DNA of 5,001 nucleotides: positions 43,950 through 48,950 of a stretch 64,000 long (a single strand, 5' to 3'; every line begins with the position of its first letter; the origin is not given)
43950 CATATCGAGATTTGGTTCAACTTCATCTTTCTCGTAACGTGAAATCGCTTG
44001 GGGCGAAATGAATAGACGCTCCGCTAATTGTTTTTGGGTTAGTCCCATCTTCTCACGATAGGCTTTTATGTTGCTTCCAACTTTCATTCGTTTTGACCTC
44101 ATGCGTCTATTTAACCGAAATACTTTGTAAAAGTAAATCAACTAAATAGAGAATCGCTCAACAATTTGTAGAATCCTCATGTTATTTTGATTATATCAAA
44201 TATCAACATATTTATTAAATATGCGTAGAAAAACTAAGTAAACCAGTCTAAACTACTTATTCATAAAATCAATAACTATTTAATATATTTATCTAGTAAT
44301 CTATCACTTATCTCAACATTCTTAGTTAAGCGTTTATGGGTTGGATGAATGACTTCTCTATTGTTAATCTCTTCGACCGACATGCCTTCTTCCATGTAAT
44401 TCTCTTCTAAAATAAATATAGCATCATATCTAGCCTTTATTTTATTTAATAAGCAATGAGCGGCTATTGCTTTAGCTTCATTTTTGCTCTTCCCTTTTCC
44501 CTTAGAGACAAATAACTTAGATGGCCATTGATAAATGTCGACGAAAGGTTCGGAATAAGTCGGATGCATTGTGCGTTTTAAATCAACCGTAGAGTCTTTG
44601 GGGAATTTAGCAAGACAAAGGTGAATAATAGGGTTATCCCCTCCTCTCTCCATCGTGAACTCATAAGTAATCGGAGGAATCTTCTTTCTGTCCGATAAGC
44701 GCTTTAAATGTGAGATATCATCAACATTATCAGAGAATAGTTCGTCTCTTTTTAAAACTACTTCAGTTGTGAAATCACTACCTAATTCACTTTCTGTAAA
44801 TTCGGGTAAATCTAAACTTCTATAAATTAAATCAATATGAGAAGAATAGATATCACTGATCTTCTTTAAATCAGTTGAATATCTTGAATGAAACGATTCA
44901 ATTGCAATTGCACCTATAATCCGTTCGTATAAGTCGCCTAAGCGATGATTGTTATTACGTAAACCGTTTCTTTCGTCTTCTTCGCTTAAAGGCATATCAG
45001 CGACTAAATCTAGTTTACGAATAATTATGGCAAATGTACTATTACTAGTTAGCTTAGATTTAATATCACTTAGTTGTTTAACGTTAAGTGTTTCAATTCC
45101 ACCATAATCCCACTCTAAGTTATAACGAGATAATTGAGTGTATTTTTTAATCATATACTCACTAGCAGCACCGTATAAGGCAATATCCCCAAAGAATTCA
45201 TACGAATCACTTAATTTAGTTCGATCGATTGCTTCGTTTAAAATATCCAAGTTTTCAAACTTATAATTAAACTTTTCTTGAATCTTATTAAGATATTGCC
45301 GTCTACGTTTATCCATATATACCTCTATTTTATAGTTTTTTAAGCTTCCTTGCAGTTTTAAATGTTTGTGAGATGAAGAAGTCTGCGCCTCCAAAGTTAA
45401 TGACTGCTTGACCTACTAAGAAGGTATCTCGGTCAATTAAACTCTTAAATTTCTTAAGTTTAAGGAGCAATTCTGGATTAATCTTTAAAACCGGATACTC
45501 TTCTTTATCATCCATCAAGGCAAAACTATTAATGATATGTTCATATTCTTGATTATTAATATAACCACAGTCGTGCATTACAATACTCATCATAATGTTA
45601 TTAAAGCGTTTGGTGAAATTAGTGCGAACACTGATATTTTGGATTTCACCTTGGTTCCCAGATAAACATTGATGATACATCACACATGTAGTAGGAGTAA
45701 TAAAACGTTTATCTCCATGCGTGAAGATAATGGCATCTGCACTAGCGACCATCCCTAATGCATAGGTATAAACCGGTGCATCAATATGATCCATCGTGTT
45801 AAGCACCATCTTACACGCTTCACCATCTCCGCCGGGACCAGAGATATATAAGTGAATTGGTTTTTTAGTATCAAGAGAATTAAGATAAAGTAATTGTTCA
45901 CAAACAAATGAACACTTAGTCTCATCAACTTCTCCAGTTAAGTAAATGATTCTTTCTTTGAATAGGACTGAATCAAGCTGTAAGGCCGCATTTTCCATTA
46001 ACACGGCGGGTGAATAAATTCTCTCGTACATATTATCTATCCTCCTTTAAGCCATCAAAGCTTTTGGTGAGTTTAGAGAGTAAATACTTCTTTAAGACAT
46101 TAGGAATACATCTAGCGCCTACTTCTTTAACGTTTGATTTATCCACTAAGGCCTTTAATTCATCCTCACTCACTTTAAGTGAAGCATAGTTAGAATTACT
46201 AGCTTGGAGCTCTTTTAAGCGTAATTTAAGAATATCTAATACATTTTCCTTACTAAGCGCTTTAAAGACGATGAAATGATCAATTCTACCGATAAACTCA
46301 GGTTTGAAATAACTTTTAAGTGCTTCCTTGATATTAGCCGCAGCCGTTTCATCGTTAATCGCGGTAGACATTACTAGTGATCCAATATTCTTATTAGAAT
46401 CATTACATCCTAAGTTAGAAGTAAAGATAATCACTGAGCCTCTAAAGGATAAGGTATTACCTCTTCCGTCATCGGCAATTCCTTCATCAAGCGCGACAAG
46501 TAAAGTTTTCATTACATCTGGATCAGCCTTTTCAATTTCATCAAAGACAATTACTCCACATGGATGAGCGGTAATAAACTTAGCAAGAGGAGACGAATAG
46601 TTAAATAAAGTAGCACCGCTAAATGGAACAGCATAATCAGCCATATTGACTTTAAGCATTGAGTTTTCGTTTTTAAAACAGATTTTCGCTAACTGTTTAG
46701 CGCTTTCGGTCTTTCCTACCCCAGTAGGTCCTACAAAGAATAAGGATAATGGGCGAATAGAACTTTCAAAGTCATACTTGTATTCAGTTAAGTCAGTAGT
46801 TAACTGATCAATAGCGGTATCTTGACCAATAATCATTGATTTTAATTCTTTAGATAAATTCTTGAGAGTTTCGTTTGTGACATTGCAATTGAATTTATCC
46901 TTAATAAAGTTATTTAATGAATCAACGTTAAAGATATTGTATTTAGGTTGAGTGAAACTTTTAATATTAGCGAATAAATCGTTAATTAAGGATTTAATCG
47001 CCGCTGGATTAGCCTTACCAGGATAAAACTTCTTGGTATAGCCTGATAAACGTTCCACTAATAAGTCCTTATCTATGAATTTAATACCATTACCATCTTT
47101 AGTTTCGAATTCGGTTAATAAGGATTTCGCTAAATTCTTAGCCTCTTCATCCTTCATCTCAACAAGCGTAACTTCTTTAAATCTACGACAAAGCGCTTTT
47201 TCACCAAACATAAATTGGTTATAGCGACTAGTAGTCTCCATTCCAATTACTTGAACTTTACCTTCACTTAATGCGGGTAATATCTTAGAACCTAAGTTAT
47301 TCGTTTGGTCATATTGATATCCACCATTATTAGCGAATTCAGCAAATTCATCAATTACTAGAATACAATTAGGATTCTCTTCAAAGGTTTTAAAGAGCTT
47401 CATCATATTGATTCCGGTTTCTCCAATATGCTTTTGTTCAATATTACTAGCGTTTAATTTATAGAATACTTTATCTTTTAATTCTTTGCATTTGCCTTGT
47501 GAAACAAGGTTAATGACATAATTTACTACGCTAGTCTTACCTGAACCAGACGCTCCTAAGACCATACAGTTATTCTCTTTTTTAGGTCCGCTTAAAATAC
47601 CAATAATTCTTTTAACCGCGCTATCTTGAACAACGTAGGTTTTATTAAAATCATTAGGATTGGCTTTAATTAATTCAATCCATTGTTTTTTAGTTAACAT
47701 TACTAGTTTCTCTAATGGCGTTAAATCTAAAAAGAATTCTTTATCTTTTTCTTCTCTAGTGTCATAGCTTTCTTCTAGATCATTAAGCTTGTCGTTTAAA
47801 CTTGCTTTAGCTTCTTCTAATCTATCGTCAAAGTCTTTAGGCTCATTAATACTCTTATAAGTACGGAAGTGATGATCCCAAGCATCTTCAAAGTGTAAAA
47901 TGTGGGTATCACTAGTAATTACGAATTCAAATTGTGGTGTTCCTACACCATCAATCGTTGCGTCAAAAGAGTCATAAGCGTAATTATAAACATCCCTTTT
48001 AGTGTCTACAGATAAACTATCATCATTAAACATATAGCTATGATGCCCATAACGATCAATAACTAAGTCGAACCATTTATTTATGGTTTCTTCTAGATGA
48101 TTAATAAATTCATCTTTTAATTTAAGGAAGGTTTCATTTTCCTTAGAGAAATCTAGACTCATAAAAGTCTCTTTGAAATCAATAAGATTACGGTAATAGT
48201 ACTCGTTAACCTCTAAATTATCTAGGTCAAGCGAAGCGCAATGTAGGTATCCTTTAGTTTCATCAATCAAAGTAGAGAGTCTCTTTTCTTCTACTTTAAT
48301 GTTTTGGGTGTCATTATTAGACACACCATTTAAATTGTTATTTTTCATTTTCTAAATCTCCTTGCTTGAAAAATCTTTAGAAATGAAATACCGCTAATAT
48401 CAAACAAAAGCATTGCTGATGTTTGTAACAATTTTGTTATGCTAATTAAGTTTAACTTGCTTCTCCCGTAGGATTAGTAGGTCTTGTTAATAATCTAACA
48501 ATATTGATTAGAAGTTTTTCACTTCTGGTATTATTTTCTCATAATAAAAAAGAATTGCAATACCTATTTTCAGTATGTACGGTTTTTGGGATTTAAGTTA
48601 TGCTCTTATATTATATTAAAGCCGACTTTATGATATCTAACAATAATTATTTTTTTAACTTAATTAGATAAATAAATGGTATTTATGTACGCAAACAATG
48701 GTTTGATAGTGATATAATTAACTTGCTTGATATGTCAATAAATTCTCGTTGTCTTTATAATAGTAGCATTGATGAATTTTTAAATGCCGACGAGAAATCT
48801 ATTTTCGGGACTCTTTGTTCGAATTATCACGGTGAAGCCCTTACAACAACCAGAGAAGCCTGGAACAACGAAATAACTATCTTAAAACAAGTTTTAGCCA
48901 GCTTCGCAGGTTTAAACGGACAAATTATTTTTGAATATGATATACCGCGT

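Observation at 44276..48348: Compact operon of a Clp-type double-ring AAA+ ATPase (novel N-domain), a ClpP-like protease and an RNase III-like nuclease inside a defence island: candidate undescribed system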

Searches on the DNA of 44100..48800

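Call 93: search_rna_families(source=window, start=44100, end=48800, threshold=evalue, max_evalue=1)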
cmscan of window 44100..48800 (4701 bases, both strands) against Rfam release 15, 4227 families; matches with E-value up to 1: 0.
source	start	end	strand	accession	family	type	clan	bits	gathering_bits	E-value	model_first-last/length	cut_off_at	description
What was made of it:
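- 48349..48722 (-): 374-nt divergent intergenic region, with a promoter-like site for the triad (48639-48610) and a roughly 260-nt leader. No Rfam match (call 93).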
